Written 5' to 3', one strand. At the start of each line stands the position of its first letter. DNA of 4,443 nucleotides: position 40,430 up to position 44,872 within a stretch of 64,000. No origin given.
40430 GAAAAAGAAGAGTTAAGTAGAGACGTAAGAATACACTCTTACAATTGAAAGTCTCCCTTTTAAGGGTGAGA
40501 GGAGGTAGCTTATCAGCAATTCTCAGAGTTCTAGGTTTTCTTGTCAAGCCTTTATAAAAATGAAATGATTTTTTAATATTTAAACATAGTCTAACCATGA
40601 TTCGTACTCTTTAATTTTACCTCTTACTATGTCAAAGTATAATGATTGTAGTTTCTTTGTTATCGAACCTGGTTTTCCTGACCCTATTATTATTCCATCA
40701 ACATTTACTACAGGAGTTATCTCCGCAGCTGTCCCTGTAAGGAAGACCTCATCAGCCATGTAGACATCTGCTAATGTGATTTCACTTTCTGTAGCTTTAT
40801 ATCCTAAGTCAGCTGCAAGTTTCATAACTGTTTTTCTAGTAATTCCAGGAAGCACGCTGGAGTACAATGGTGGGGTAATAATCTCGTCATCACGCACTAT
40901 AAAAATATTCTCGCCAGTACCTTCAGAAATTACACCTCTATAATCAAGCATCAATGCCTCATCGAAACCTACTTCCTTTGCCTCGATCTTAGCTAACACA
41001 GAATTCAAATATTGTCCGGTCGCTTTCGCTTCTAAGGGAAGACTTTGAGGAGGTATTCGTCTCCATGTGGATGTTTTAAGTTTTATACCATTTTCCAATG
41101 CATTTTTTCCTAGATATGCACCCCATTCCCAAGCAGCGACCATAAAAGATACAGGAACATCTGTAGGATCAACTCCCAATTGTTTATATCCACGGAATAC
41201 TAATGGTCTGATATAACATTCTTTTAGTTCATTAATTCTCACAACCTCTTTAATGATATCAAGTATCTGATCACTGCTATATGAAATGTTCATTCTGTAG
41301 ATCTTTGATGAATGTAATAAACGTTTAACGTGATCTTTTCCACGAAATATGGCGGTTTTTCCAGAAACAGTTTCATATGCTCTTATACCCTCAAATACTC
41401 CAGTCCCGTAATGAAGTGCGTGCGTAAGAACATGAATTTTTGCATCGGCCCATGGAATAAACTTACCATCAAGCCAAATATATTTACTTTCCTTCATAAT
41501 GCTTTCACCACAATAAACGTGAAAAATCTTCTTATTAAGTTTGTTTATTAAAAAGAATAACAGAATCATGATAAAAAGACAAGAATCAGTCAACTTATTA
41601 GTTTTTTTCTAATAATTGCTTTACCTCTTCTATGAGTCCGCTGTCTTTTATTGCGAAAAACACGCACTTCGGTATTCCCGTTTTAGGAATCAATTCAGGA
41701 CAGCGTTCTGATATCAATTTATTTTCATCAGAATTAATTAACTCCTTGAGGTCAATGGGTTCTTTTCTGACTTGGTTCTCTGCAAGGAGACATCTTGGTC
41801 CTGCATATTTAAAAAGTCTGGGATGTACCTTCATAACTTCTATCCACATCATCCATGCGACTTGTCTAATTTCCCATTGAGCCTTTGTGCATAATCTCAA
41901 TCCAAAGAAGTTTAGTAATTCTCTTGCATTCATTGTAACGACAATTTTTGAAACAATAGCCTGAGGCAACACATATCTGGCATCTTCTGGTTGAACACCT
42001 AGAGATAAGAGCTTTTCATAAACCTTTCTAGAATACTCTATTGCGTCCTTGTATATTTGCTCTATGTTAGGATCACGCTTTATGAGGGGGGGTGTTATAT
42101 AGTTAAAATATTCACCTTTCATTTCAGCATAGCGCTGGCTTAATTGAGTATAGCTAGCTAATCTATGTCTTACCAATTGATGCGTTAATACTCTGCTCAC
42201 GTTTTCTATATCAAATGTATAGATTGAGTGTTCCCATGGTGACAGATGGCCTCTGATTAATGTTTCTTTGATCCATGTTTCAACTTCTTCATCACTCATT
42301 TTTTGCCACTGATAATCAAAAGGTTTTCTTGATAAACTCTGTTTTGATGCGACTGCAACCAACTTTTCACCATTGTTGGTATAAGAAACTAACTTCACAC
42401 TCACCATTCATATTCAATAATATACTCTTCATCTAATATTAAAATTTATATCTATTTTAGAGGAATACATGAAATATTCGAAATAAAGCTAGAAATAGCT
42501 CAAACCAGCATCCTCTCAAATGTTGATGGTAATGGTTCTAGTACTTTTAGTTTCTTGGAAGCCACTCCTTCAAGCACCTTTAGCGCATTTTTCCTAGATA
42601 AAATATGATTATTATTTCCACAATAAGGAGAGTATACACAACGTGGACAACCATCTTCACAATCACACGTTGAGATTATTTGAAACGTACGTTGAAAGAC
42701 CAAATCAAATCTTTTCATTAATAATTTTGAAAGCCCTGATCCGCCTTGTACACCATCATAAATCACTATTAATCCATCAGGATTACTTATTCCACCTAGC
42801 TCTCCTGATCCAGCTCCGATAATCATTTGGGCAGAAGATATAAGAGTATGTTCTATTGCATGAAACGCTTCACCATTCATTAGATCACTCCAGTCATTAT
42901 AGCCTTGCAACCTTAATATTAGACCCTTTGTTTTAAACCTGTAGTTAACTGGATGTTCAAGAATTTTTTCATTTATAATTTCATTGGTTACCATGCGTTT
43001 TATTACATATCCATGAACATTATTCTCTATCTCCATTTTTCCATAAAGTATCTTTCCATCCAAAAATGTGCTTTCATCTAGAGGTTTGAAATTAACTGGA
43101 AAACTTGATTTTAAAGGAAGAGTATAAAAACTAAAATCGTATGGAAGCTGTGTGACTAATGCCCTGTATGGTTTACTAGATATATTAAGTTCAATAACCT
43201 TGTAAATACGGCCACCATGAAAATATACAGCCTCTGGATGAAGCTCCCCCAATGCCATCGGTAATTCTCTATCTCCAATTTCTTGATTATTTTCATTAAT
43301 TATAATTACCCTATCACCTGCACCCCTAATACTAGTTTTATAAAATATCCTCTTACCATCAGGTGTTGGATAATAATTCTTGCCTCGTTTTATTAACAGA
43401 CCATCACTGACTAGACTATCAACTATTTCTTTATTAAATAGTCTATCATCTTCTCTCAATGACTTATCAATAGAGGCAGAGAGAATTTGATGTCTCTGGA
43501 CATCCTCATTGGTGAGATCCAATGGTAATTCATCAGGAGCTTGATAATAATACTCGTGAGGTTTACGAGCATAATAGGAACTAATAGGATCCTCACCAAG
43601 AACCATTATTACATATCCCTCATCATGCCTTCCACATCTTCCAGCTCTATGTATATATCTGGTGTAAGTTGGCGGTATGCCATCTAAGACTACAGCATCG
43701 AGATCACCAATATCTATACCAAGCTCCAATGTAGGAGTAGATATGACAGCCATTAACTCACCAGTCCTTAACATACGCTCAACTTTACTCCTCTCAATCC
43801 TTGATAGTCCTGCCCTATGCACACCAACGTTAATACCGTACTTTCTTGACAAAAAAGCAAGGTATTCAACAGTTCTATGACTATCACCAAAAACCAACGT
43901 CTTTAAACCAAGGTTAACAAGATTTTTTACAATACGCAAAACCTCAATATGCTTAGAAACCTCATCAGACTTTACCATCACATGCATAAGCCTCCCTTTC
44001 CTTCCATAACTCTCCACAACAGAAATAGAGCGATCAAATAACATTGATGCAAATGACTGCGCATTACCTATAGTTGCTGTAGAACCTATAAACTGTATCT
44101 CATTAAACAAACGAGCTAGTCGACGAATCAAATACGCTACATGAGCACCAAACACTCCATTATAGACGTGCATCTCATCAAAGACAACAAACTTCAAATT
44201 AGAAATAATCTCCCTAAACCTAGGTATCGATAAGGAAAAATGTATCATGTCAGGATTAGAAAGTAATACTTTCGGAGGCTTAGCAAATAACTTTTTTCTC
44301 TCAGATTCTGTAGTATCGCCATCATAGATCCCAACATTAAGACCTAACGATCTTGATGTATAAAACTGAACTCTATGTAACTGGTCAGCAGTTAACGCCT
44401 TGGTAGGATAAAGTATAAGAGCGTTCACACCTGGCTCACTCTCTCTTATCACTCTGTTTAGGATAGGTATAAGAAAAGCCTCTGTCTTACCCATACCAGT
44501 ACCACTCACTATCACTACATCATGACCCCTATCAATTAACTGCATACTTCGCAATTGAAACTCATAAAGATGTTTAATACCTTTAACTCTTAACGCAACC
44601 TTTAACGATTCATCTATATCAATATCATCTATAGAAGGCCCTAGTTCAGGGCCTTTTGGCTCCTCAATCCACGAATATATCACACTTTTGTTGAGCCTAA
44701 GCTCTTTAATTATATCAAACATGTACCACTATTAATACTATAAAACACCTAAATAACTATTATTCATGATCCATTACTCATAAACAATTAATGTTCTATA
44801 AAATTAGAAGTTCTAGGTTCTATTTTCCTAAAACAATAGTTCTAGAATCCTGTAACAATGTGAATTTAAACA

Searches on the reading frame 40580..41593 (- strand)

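Call 46: search_protein_families(library=pfam, proteins=[window:40580-41593:-], max_evalue=0.00001)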
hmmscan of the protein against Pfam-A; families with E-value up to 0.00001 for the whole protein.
window:40580-41593:- (337 aa): 1 family
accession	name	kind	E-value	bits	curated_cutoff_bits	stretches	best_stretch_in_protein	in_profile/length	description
PF01063.24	Aminotran_4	-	6.9e-58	196.6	28.5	1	65-297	1-222/223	Amino-transferase class IV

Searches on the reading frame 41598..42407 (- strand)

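Call 46: search_protein_families(library=pfam, proteins=[window:41598-42407:-], max_evalue=0.00001)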
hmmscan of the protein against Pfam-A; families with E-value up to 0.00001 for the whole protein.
window:41598-42407:- (269 aa): 1 family
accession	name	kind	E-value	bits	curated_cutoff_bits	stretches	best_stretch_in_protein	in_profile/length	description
PF02511.20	Thy1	-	1.9e-65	220.7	24.8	1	5-196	1-190/191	Thymidylate synthase complementing protein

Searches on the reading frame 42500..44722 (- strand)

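Call 45: search_protein_families(library=pfam, proteins=[window:42500-44722:-], max_evalue=0.00001)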
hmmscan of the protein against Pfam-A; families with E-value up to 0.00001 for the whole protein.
window:42500-44722:- (740 aa): 4 families
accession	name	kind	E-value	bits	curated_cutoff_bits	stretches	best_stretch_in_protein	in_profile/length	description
PF00270.35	DEAD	-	5.3e-33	114.5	26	1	54-221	2-164/167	DEAD/DEAH box helicase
PF00271.37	Helicase_C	-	1.9e-21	76.8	23.5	1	265-366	6-109/110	Helicase conserved C-terminal domain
PF09369.15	MZB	-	3.4e-15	56.9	24.2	1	623-696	1-80/80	MrfA Zn-binding domain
PF04851.21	ResIII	-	1.3e-06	28.9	22.5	1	64-218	21-162/164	Type III restriction enzyme, res subunit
